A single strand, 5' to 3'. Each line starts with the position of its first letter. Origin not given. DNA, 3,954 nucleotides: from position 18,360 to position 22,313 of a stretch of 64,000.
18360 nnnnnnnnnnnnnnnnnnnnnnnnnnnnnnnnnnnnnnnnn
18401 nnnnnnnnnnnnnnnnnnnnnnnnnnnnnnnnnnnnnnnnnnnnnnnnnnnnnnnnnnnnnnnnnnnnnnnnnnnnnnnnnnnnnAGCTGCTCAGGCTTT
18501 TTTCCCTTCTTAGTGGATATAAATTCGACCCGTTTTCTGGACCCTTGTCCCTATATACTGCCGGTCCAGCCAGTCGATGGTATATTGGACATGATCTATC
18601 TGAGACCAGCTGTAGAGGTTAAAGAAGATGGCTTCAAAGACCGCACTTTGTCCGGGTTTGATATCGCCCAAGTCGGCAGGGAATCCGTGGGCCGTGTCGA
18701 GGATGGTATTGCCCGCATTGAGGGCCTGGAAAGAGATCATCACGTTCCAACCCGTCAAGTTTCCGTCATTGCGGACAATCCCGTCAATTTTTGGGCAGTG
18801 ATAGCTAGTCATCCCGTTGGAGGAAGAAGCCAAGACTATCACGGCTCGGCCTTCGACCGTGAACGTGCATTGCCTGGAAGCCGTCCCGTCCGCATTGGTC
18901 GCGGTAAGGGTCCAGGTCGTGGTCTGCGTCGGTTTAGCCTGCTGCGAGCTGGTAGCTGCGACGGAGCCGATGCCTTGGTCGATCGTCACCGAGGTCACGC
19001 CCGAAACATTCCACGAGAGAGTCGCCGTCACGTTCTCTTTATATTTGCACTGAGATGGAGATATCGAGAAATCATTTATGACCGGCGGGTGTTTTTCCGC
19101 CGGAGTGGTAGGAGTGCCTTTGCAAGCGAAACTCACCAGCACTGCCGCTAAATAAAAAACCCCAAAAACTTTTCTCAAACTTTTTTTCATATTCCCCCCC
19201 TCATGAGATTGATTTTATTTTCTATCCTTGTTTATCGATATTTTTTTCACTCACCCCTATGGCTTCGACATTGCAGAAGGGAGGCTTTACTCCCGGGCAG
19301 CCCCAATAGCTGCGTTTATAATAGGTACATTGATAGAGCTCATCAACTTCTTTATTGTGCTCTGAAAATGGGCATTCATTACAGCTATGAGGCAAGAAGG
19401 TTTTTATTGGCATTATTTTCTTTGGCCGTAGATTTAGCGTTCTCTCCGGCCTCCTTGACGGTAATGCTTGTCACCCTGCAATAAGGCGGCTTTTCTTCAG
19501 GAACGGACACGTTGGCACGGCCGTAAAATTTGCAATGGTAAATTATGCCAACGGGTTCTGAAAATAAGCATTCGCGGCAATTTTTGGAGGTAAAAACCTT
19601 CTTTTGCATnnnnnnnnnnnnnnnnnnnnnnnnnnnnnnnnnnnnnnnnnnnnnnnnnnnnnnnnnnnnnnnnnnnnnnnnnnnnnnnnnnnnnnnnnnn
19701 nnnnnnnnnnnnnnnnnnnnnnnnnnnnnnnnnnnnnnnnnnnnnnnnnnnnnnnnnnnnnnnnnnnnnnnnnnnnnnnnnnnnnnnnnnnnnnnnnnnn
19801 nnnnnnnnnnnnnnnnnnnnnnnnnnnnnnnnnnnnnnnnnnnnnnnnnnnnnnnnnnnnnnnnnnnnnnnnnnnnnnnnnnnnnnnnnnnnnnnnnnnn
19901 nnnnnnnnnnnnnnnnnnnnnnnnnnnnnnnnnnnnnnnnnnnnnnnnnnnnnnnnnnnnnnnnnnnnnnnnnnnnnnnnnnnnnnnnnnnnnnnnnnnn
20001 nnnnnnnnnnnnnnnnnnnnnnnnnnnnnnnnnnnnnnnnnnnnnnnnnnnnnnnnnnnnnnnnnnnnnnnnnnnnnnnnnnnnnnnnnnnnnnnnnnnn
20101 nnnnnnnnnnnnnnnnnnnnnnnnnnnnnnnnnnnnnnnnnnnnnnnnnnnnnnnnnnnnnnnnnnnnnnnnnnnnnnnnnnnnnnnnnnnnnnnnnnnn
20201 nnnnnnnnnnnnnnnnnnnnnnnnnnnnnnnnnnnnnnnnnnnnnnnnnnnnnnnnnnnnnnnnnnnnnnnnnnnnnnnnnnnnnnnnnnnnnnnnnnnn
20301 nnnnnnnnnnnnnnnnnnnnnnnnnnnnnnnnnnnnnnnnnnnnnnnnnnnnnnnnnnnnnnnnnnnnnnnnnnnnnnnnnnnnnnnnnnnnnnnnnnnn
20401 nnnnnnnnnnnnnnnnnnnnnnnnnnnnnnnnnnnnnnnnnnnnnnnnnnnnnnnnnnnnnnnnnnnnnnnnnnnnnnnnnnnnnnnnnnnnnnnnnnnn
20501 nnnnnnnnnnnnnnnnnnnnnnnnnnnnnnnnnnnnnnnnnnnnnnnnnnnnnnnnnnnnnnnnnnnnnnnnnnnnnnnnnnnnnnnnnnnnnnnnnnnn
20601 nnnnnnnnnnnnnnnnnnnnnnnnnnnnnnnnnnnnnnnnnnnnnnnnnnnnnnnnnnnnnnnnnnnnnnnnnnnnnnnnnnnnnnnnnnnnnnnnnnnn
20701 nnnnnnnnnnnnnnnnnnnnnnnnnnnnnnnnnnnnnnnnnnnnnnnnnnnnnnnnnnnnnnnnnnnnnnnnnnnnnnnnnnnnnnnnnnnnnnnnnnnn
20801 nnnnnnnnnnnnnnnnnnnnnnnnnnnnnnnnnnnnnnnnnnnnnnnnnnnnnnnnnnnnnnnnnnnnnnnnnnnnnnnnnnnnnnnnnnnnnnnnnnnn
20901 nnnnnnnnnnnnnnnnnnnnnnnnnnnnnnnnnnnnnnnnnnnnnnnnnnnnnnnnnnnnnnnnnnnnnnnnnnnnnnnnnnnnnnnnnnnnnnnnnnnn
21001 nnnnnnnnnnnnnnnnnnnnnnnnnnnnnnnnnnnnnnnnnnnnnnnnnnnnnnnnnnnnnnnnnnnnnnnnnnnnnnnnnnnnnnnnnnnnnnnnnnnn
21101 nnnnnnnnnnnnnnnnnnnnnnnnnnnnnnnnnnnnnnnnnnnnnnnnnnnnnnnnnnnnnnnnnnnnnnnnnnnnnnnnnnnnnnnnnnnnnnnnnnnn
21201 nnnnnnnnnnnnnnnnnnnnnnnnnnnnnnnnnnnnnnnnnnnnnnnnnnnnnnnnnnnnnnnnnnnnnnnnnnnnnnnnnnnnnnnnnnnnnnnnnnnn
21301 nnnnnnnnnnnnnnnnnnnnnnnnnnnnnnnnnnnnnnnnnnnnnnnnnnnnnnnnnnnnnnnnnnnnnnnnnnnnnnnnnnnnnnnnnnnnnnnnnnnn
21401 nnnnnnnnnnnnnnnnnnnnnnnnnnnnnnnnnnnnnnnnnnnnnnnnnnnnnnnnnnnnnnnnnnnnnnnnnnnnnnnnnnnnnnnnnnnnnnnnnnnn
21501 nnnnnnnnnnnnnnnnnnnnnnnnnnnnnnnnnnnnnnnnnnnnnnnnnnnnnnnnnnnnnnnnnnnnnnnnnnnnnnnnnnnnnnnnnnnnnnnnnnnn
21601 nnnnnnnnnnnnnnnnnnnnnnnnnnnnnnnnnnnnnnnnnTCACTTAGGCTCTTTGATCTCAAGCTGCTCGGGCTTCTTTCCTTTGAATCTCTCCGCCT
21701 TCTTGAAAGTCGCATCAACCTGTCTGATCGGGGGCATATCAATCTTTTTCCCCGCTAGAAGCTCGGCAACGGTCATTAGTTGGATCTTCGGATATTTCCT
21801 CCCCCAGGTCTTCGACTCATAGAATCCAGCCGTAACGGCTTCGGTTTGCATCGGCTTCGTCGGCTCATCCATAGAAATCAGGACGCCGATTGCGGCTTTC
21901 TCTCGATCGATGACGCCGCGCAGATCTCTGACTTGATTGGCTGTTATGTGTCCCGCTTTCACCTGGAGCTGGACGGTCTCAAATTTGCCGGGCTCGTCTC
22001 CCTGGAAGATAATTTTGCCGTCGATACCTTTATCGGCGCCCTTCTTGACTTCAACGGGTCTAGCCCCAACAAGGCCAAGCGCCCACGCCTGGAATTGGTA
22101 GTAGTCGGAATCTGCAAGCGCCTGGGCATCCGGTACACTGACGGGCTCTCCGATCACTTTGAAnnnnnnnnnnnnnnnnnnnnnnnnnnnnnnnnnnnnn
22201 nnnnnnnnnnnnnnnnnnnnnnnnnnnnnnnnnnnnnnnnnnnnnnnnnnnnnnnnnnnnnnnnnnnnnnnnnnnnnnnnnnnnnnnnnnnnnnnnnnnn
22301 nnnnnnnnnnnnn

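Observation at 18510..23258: MTase-Mrr fusion in an operon with a giant TPR protein, two small Cys-rich paralogs and a lipoprotein, punctuated by ~100-bp palindromic intergenic repeats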

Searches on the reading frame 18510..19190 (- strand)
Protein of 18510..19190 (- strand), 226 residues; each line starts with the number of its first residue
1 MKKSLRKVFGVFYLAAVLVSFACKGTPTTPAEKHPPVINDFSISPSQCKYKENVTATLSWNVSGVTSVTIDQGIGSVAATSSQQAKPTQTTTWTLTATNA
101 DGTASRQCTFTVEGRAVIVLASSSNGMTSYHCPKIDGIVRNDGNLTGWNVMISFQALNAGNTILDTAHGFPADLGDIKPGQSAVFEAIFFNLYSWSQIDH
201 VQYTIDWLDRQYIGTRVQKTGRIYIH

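Call 10: search_protein_families(library=pfam, proteins=[window:18510-19190:-], max_evalue=0.01)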
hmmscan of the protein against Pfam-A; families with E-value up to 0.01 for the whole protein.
window:18510-19190:- (226 aa): 0 families

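Call 11: search_protein_families(library=padloc, proteins=[window:18510-19190:-], max_evalue=0.01)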
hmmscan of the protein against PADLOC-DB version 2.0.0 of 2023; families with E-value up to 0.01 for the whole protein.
window:18510-19190:- (226 aa): 0 families

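Call 60: find_homologous_proteins(query=window:18510-19190:-, max_evalue=0.001)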
Query window:18510-19190:- (226 aa): 111 proteins with E <= 0.001 among 411 candidates.
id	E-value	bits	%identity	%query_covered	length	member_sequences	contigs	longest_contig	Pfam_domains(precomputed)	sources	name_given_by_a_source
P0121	5.0e-149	512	100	100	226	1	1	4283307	-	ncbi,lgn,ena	-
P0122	7.0e-83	295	81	70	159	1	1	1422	-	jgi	jgi:hypothetical protein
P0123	3.4e-65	238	53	97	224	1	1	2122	-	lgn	-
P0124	1.7e-62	229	48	97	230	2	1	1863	-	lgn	-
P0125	2.1e-62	229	53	100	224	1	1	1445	-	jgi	jgi:hypothetical protein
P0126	2.0e-60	222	49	99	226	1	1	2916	-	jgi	-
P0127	3.8e-59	218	52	96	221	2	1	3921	-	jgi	-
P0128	9.6e-54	200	48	88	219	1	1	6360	-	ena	-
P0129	3.1e-53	199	51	88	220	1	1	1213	-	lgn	-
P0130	3.5e-50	189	47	99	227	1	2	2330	-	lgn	-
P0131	1.4e-49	187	47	92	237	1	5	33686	-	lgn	-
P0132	7.1e-49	184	44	97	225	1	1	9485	-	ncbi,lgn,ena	ncbi:hypothetical protein ES705_13256 [subsurface metagenome]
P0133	1.4e-48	183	46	89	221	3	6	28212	-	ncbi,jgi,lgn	jgi:hypothetical protein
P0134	3.5e-47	179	45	97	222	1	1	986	-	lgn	-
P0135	1.3e-46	177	42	38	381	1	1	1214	-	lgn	-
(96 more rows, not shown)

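Call 61: find_encoding_contigs(protein=P0131, flank=6000, max_places=3)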
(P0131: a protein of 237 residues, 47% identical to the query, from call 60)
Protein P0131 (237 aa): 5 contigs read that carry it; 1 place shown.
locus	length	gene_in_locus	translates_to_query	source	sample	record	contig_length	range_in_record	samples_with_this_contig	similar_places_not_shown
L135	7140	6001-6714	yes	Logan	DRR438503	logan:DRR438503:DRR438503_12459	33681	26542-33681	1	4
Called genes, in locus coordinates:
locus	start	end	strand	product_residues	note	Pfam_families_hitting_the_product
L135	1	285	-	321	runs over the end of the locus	-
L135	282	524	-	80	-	-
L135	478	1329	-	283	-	-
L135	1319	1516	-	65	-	-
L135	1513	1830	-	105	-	PF11171:DUF2958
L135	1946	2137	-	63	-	-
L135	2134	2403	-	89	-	-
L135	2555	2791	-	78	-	-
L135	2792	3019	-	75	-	-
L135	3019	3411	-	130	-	PF13392:HNH_3 (weak)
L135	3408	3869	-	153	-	PF06892:Phage_CP76 (faint)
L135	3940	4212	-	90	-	PF12728:HTH_17 (weak)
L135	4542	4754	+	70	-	PF01381:HTH_3, PF13443:HTH_26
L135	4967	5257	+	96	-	PF13248:Zn_ribbon_3 (weak), PF10571:UPF0547 (weak), PF18935:DUF5683 (weak)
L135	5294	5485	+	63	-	-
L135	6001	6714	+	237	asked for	-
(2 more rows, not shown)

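Call 62: find_encoding_contigs(protein=P0133, flank=6000, max_places=3)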
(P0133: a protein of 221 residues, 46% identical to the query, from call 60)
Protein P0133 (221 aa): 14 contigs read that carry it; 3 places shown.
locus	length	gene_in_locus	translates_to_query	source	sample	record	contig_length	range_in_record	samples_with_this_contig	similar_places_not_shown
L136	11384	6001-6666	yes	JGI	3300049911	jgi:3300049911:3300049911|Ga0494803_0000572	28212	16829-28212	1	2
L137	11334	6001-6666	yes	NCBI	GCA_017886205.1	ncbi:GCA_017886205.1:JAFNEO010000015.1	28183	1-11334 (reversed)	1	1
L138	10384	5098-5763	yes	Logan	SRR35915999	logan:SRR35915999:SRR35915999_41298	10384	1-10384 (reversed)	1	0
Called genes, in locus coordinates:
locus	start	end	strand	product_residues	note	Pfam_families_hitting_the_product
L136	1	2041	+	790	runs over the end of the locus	-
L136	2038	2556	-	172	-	-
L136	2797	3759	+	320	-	-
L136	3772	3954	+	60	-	PF00483:NTP_transferase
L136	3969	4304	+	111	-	-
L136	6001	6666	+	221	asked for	-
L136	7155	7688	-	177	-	-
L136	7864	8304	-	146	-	-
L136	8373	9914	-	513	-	-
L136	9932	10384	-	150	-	-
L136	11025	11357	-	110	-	-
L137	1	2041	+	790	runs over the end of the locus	-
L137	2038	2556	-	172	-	-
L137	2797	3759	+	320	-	-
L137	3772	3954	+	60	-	PF00483:NTP_transferase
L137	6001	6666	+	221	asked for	-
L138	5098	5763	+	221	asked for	-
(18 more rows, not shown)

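Call 63: find_encoding_contigs(protein=P0132, flank=6000, max_places=2)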
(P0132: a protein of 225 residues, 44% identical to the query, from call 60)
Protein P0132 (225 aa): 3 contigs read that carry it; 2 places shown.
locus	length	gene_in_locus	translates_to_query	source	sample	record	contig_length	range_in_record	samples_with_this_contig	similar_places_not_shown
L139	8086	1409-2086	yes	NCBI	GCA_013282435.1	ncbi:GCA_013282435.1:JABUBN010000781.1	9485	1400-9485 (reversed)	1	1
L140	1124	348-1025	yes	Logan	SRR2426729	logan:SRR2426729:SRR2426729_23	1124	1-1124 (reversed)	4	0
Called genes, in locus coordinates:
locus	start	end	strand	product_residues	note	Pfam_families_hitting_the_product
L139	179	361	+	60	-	-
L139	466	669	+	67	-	-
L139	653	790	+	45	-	-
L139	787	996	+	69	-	-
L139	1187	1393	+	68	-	-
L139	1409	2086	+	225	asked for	-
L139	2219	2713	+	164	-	-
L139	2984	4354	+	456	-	-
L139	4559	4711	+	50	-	-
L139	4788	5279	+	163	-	-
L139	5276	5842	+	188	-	-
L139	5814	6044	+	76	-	-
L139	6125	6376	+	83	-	-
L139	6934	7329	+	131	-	-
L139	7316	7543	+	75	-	-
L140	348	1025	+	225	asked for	-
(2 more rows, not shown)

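Call 88: search_protein_families(library=phrogs, proteins=[window:18510-19190:-], max_evalue=0.001)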
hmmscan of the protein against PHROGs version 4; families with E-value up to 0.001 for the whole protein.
window:18510-19190:- (226 aa): 2 families
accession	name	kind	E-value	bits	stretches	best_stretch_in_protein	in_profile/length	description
phrog_2155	-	head and packaging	5.9e-15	55.9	1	33-126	856-952/1193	virion structural protein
phrog_29022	-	head and packaging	2.4e-05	22.9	1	56-150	592-687/1883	virion structural protein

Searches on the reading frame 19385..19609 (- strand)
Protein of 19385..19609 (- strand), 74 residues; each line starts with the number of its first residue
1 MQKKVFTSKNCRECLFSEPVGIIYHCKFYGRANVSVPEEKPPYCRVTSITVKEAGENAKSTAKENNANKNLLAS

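Call 10: search_protein_families(library=pfam, proteins=[window:19385-19609:-], max_evalue=0.01)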
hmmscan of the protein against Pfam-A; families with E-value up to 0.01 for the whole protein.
window:19385-19609:- (74 aa): 0 families

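Call 11: search_protein_families(library=padloc, proteins=[window:19385-19609:-], max_evalue=0.01)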
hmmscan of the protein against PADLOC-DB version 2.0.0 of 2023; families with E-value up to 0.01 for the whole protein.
window:19385-19609:- (74 aa): 0 families

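Call 88: search_protein_families(library=phrogs, proteins=[window:19385-19609:-], max_evalue=0.001)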
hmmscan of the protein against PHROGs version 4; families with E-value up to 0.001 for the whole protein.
window:19385-19609:- (74 aa): 0 families

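Call 90: find_homologous_proteins(query=A5, max_evalue=0.001)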
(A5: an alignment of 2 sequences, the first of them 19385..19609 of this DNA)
Query A5 (2 sequences) (74 aa, profile of the alignment): 10 proteins with E <= 0.001 among 10 candidates.
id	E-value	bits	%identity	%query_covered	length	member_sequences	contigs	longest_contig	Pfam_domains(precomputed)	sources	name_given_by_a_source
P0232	7.7e-40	153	100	100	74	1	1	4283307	-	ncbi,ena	-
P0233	3.4e-29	119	40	68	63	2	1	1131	-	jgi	-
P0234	3.8e-29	118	74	100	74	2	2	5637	-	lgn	-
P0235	3.2e-27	112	73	100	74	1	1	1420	-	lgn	-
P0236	2.8e-26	109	74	100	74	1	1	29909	-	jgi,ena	-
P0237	4.2e-26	109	76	100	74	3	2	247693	-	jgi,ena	-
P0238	7.5e-25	105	40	81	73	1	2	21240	-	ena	-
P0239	1.7e-24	104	39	80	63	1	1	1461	-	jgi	-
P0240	1.6e-22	97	38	77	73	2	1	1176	-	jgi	jgi:hypothetical protein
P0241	1.8e-20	91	64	100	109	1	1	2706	-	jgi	jgi:hypothetical protein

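Call 91: find_encoding_contigs(protein=P0237, flank=6000, max_places=3)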
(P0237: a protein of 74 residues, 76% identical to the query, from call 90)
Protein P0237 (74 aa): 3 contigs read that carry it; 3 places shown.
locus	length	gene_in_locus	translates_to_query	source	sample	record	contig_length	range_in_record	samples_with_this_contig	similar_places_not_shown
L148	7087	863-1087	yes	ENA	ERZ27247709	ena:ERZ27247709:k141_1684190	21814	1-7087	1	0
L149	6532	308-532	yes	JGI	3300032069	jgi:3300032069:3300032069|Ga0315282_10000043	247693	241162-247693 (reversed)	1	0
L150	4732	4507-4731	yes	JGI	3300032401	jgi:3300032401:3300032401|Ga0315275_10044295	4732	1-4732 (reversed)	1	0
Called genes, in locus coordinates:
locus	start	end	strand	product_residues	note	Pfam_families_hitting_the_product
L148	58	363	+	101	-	-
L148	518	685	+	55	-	PF12728:HTH_17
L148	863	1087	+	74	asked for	-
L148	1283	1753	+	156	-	-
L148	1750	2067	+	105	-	-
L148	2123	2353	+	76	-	PF09954:DUF2188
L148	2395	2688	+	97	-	-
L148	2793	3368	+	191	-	-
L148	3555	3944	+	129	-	-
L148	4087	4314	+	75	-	-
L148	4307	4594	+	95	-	-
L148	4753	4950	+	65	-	-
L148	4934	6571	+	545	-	PF00239:Resolvase, PF07508:Recombinase, PF13408:Zn_ribbon_recom (weak)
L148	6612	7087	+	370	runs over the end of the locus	PF05448:AXE1, PF20434:BD-FAE, PF07859:Abhydrolase_3 (weak), PF12146:Hydrolase_4 (faint), PF00326:Peptidase_S9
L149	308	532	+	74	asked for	-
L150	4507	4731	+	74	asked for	?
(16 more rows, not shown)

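Call 92: find_encoding_contigs(protein=P0236, flank=6000, max_places=2)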
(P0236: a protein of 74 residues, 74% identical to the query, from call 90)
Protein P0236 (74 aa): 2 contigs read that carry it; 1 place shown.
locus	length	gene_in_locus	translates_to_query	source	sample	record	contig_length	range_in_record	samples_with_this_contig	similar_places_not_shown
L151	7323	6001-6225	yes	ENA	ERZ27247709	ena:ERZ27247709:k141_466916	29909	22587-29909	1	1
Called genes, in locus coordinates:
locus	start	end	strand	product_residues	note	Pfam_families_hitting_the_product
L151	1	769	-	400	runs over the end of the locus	PF01436:NHL (faint), PF17170:DUF5128 (weak)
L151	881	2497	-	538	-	PF07719:TPR_2 (faint), PF13176:TPR_7 (faint), PF13428:TPR_14 (faint), PF14559:TPR_19 (faint), PF13432:TPR_16 (faint), PF25062:ARM_TT21_N (faint), PF13424:TPR_12 (weak)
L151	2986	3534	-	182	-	PF12680:SnoaL_2, PF07366:SnoaL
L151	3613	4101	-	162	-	-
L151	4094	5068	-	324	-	PF04326:SLFN_AlbA_2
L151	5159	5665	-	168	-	-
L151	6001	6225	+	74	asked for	-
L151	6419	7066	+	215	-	PF00565:SNase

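Call 93: find_encoding_contigs(protein=P0238, flank=6000, max_places=2)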
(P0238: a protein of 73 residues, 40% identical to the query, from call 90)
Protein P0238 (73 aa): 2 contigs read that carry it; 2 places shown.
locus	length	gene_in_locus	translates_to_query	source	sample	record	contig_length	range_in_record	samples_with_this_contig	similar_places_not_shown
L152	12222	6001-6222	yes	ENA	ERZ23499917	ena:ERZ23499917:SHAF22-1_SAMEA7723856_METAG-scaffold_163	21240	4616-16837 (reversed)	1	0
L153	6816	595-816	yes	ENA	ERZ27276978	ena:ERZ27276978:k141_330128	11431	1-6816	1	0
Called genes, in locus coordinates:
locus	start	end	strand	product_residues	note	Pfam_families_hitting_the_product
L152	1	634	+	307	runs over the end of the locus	PF00882:Zn_dep_PLPC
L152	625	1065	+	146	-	-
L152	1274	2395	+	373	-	PF04055:Radical_SAM, PF13353:Fer4_12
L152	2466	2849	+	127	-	-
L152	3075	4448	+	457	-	PF13431:TPR_17 (faint), PF22860:DUF7017 (faint), PF13428:TPR_14 (faint), PF23914:TPR_CcmH_CycH (weak), PF14559:TPR_19 (weak)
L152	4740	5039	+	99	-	PF13031:DUF3892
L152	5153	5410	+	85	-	-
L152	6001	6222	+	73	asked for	-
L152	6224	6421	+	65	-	PF07411:DUF1508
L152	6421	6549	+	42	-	-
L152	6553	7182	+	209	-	-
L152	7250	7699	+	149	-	-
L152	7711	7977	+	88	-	-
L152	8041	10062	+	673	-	PF02534:T4SS-DNA_transf (faint), PF10412:TrwB_AAD_bind, PF12696:TraG-D_C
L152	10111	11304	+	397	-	-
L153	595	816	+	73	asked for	-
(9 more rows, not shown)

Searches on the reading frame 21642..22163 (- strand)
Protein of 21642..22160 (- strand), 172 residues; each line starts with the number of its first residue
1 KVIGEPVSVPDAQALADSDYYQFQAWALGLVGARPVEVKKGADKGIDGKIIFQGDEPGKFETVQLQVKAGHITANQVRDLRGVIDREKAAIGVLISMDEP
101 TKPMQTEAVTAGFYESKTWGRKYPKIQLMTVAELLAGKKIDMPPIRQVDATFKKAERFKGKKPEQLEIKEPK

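Call 40: search_solved_structures(query=window:21642-22160:-, max_evalue=10, show_alignments=3)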
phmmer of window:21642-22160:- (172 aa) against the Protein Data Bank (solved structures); distinct sequences matched with E-value up to 10: 1.
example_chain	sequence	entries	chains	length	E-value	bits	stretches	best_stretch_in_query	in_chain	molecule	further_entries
9p1c_A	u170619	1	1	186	1.3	12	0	83-83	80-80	Transmembrane protease serine 11A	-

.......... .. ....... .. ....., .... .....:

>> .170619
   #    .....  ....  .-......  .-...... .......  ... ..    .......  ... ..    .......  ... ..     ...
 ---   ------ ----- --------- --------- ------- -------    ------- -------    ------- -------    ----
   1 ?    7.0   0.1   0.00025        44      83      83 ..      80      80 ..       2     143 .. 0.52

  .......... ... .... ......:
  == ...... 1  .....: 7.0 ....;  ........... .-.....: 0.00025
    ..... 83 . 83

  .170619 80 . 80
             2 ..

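Call 103: predict_structure(alignment_id=A7)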
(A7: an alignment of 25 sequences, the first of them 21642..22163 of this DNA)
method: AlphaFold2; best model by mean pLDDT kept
length: 173 residues; sequences in the alignment: 25
mean_pLDDT: 82.9   pTM: 0.74
mean pLDDT of the five models: 82.9, 82.1, 81.0, 79.7, 68.7
residues with pLDDT >= 90: 100; 70-90: 39; 50-70: 12; < 50: 22
segments of 3 or more residues with pLDDT < 50: 1-3, 150-157, 163-166, 168-173
pLDDT, mean of each block of 10 residues (from residue 1): 70 92 92 83 76 87 93 91 93 95 95 91 95 95 76 48 48 44
secondary structure, 60 per line:
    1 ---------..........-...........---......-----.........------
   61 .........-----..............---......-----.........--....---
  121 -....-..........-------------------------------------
elements in order: H10-19 H21-31 E35-40 E46-54 E61-69 H75-88 E92-97 H103-111 E114-117 E122-125 E127-131 H132-136

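Call 105: fold_search(model_id=the predicted structure, library=pdb)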
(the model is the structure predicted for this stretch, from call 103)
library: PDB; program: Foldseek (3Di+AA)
matches with E <= 10: 1105; with E <= 0.001: 4
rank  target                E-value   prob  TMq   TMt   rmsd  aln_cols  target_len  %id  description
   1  4f0p_C                7.1e-06  1.00  0.52  0.22   6.3       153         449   18  MspJI Restriction Endonuclease - P31 Form (released 2012-08-08)
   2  4f0p_A                2.7e-04  1.00  0.52  0.22   6.4       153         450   18  MspJI Restriction Endonuclease - P31 Form (released 2012-08-08)
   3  4f0p_B                4.2e-04  1.00  0.49  0.21   6.3       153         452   16  MspJI Restriction Endonuclease - P31 Form (released 2012-08-08)
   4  4oc8_A                6.6e-04  1.00  0.52  0.26   4.7       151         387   15  DNA modification-dependent restriction endonuclease AspBHI (released 2014-03-19)
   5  4f0q_D                1.3e-03  1.00  0.53  0.23   6.0       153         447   17  MspJI Restriction Endonuclease - P21 Form (released 2012-08-08)
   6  8yfq_E                6.8e-03  1.00  0.33  0.27   2.2        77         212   12  Cryo EM structure of Komagataella phaffii RNAPII-Rat1-Rai1 pre-termination complex (released 2024-09-25)
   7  1wtd_B                8.3e-03  0.89  0.37  0.26   9.8       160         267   12  Crystal structure of type II restrcition endonuclease, EcoO109I DNA-free form (released 2004-12-14)
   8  5xog_E                9.4e-03  1.00  0.33  0.27   2.1        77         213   12  RNA Polymerase II elongation complex bound with Spt5 KOW5 and Elf1 (released 2017-08-16)
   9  4c2m_E                1.4e-02  1.00  0.32  0.26   3.1        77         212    8  Structure of RNA polymerase I at 2.8 A resolution (released 2013-10-23)
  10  8hil_E                1.7e-02  1.00  0.33  0.28   2.4        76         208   14  A cryo-EM structure of B. oleracea RNA polymerase V at 3.57 Angstrom (released 2023-03-22)
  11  8hyj_E                1.7e-02  0.90  0.39  0.34   7.4       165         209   10  A cryo-EM structure of KTF1-bound polymerase V transcription elongation complex (released 2023-06-21)
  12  5iy6_E                2.5e-02  0.82  0.34  0.29   9.7       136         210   14  Human holo-PIC in the closed state (released 2016-05-18)
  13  7w8d_B                2.6e-02  0.28  0.21  0.23   8.0       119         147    7  The structure of Deinococcus radiodurans RuvC (released 2022-08-17)
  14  1dzf                  3.0e-02  1.00  0.32  0.26   3.2        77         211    8  RPB5 from S.cerevisiae (released 2000-06-09)
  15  7edb_A                3.0e-02  0.93  0.30  0.16   8.6       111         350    8  EcoT38I restriction endonuclease complexed with DNA (released 2022-03-16)
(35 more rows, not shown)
